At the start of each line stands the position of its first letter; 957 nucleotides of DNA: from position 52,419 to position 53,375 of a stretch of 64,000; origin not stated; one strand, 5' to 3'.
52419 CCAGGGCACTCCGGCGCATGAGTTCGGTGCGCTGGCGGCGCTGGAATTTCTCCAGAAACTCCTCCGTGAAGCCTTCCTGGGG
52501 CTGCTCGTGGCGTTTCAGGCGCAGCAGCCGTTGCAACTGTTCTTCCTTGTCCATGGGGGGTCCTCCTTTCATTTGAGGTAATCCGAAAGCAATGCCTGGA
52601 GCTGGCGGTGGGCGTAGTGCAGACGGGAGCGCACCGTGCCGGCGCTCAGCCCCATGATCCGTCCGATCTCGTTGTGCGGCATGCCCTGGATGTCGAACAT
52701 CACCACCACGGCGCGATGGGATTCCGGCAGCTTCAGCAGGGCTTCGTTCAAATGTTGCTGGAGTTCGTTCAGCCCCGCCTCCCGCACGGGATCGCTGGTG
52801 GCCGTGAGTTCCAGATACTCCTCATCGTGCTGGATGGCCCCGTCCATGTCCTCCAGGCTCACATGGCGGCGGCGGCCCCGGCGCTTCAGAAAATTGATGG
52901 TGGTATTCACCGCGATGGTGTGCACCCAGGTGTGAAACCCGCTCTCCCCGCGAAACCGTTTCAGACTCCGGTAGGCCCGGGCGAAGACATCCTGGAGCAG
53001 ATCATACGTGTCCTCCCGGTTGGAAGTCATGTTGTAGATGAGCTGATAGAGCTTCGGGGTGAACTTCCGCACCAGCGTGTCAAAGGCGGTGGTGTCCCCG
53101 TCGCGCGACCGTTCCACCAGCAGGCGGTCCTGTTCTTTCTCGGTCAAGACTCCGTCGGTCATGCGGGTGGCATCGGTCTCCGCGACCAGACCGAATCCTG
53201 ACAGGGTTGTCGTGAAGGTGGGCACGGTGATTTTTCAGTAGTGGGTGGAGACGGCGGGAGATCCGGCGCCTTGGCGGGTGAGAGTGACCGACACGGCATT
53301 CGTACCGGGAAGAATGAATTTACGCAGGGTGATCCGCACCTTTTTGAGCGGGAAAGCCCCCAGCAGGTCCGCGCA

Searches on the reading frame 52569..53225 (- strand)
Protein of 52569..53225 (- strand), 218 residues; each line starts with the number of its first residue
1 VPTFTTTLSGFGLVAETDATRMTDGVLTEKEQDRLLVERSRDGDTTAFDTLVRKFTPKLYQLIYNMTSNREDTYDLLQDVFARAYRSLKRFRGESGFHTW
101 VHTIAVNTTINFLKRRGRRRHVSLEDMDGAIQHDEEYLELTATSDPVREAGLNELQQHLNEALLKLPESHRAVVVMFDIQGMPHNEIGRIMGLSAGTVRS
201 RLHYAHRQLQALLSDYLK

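Call 13: search_protein_families(library=pfam, proteins=[window:52569-53225:-], max_evalue=0.001)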
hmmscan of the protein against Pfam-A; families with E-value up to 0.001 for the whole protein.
window:52569-53225:- (218 aa): 4 families
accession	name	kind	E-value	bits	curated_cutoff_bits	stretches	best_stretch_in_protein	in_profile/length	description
PF04542.20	Sigma70_r2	-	3.1e-16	59.4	24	1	51-119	1-71/71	Sigma-70 region 2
PF04545.22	Sigma70_r4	-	1.7e-12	47.1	24.1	1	162-210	1-49/50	Sigma-70, region 4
PF08281.18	Sigma70_r4_2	-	3.6e-12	46.2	25.7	1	159-205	4-50/54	Sigma-70, region 4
PF07638.17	Sigma70_ECF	-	8.1e-06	26.3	21.1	1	36-213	7-183/185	ECF sigma factor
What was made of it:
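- An ECF-type sigma factor gene lies in the window at 52569-53225 (call 13).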
